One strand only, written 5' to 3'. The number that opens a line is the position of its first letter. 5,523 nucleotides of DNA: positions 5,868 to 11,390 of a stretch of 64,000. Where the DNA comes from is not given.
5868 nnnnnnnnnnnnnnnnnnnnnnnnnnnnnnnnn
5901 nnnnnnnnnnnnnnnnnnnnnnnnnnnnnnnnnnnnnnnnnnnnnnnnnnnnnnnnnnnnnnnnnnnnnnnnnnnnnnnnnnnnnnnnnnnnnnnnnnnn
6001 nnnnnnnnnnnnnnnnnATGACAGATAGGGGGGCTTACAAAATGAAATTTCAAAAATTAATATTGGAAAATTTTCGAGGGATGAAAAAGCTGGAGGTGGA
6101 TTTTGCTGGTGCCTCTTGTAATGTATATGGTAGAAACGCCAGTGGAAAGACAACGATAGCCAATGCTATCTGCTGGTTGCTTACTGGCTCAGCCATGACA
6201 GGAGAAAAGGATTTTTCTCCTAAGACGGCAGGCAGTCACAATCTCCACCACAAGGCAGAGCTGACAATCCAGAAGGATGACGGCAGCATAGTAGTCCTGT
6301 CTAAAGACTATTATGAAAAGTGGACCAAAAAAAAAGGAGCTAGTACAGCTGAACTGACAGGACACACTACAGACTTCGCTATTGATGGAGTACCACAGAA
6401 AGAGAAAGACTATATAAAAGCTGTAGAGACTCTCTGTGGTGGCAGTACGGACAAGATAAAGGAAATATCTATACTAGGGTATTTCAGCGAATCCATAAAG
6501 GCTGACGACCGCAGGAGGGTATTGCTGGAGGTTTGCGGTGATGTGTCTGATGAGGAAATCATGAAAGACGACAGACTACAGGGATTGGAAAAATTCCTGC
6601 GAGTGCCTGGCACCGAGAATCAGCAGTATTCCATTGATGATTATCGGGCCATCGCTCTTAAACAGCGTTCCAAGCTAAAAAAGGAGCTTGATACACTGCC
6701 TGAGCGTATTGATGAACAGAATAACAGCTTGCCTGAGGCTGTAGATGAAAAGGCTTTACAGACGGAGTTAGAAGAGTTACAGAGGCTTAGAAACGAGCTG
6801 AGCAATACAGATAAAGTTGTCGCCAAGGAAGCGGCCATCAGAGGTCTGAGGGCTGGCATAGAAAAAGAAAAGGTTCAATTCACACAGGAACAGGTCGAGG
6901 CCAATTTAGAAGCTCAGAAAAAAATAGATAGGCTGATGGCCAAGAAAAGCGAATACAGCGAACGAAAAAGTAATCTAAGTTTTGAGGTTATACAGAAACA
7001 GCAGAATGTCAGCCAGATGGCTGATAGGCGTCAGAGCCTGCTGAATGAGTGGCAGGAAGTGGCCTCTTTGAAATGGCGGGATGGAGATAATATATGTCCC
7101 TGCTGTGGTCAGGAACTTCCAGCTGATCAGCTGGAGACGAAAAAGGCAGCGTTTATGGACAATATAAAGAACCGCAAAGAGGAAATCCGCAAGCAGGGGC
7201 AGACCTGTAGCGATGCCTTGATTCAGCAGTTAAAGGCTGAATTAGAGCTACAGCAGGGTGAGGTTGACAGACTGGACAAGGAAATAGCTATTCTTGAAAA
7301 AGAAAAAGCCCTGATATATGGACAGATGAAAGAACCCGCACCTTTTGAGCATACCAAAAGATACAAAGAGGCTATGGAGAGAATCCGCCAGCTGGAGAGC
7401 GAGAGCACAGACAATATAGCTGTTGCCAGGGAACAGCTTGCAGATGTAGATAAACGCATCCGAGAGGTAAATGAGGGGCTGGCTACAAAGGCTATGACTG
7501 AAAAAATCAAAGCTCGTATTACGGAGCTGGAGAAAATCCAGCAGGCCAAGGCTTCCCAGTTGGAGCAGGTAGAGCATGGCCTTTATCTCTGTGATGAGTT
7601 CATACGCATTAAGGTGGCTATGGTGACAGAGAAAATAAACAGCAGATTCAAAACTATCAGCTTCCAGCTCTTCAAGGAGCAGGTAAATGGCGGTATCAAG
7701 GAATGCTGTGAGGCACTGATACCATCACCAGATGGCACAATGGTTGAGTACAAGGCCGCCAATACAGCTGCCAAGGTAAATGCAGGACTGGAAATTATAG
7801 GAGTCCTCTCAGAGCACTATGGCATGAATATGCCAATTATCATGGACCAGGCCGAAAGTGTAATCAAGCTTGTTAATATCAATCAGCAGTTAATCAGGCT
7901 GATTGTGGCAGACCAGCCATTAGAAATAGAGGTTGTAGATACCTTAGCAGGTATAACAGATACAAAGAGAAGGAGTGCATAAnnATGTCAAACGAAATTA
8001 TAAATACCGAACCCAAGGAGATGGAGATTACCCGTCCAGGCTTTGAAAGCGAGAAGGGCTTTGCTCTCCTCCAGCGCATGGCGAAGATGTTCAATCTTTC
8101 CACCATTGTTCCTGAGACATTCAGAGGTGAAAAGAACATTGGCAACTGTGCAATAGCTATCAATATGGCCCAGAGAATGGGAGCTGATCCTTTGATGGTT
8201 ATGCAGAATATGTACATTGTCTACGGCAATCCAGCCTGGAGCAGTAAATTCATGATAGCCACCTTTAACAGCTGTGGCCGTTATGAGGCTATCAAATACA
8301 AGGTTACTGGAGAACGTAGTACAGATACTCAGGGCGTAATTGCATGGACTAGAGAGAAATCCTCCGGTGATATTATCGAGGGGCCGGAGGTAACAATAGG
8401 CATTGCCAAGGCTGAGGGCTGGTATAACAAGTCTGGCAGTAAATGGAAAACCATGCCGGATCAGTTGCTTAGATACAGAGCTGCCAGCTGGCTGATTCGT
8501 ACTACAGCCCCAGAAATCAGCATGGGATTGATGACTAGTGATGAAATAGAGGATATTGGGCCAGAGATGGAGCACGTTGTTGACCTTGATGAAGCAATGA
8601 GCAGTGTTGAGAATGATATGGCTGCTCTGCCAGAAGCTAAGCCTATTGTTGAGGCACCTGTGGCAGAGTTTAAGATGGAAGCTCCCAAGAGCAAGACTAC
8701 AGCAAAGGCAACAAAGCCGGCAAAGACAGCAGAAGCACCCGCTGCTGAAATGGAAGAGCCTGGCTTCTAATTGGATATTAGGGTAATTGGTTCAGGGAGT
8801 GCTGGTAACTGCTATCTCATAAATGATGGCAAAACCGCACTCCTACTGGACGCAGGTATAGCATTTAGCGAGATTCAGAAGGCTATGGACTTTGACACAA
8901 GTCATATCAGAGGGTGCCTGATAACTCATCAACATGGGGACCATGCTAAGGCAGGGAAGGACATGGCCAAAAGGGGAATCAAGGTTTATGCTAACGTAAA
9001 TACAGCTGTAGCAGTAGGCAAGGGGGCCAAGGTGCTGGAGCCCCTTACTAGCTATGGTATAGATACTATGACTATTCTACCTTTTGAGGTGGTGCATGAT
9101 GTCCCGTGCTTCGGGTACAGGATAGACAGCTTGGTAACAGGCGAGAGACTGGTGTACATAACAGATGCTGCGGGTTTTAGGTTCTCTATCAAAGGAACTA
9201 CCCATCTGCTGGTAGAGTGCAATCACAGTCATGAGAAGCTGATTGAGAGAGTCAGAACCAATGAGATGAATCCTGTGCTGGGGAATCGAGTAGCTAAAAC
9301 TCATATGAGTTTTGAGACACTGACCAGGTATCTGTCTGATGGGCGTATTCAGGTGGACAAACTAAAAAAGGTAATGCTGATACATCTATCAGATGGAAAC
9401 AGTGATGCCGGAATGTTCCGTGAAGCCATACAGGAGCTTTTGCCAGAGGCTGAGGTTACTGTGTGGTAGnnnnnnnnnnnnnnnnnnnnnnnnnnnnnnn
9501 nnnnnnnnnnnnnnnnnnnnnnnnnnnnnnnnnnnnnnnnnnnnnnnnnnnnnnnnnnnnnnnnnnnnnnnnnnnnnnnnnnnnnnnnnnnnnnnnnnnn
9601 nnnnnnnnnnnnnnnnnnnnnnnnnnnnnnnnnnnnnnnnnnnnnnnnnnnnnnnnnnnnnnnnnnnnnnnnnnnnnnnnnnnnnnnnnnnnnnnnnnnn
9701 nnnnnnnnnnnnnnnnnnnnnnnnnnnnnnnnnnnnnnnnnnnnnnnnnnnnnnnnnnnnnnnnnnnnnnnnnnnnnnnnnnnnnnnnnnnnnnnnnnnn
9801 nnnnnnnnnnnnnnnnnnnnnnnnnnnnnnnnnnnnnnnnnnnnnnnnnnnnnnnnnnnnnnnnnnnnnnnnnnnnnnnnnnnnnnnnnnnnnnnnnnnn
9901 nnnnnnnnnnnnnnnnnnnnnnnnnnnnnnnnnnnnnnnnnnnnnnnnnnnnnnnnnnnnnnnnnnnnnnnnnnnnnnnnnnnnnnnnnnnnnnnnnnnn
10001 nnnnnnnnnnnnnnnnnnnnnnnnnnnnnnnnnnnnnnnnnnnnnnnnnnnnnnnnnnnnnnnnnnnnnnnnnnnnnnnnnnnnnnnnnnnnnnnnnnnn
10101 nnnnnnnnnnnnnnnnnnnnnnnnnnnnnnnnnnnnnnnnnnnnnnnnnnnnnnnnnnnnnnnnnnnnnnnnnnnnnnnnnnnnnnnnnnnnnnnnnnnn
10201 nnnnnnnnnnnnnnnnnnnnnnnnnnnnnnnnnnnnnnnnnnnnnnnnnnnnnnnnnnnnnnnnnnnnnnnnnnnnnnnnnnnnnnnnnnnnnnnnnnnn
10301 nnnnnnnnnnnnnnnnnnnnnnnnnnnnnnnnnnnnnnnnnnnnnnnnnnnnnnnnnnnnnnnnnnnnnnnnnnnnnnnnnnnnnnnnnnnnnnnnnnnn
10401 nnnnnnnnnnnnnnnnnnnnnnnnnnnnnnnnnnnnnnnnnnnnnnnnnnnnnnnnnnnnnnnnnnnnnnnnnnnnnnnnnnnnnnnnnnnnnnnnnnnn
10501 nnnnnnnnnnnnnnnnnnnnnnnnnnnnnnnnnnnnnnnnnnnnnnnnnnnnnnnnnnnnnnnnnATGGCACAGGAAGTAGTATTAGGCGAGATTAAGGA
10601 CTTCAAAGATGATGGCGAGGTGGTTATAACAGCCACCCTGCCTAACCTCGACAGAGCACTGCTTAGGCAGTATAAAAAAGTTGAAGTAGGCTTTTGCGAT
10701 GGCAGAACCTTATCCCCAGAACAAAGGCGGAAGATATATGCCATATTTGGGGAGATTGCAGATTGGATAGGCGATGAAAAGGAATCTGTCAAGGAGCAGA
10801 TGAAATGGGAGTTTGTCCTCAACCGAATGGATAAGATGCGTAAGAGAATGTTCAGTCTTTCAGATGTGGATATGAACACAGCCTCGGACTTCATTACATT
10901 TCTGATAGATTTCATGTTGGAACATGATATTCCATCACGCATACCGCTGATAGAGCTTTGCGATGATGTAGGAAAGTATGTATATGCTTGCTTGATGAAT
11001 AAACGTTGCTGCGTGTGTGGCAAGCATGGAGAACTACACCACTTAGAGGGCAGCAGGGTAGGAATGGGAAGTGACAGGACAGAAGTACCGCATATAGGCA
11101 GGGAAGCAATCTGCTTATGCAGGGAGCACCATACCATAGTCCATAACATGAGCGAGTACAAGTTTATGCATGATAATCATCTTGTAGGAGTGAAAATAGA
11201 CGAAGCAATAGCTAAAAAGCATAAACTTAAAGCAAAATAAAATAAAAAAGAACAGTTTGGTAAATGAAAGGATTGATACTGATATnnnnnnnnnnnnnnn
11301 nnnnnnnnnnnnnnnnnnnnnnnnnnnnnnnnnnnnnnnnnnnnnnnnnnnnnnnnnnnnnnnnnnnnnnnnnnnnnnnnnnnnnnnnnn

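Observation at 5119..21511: Shared operator motif links the cI/cro switch to a distant antirepressor promoter, arranged like P22 immI and separated by an IS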

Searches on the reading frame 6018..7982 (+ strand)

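Call 17: search_protein_families(library=pfam, proteins=[window:6018-7982:+], max_evalue=0.001)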
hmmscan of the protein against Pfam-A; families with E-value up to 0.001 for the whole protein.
window:6018-7982:+ (654 aa): 5 families
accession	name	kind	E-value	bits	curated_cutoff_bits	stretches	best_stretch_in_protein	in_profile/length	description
PF13476.12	AAA_23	-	2.7e-15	58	27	1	13-262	1-194/201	AAA domain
PF13175.12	AAA_15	-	3.3e-13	50.4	32.1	1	9-337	1-216/374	AAA ATPase domain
PF02463.25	SMC_N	-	9.6e-07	28.9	40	1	12-60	3-53/220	RecF/RecN/SMC N terminal domain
PF16326.10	ABC_tran_CTD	-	0.00039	21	32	1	412-462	6-56/69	ABC transporter C-terminal domain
PF13555.12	AAA_29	-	0.00075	19.6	27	0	19-59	12-50/61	P-loop containing region of AAA domain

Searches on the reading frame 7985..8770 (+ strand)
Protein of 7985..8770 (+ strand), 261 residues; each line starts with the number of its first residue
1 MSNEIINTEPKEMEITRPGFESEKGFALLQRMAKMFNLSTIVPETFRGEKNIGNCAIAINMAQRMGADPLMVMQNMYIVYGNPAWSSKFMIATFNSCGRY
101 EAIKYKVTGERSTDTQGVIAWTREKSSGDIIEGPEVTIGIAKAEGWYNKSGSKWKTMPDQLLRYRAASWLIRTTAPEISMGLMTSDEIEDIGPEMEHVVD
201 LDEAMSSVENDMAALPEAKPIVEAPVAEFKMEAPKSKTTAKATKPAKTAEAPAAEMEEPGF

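Call 17: search_protein_families(library=pfam, proteins=[window:7985-8770:+], max_evalue=0.001)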
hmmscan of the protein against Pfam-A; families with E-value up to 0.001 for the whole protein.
window:7985-8770:+ (261 aa): 1 family
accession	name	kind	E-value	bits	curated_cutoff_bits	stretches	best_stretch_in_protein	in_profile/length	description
PF03837.19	RecT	-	0.00016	21.8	24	0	54-194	23-193/198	RecT family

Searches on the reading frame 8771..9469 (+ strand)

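Call 17: search_protein_families(library=pfam, proteins=[window:8771-9469:+], max_evalue=0.001)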
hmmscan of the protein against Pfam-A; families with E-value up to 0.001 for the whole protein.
window:8771-9469:+ (232 aa): 2 families
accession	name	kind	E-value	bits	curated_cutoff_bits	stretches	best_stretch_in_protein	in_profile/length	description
PF00753.33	Lactamase_B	-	7e-09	36.3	22.7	1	10-77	4-75/196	Metallo-beta-lactamase superfamily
PF12706.13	Lactamase_B_2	-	1.1e-07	32.1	27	1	24-188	3-187/200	Beta-lactamase superfamily domain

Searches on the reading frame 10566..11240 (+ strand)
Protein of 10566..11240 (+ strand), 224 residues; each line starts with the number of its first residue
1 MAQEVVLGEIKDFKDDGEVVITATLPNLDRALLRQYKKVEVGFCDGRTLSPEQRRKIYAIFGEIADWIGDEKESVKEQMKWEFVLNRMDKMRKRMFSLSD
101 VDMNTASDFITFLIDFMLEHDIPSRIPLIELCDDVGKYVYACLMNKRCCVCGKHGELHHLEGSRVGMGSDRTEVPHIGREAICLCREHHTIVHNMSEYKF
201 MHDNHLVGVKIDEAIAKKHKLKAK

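Call 17: search_protein_families(library=pfam, proteins=[window:10566-11240:+], max_evalue=0.001)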
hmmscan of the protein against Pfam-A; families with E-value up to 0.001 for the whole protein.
window:10566-11240:+ (224 aa): 1 family
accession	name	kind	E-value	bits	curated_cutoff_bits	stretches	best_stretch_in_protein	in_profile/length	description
PF16784.11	HNHc_6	-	2.2e-38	132.3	26.6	1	37-221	19-203/204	Putative HNHc nuclease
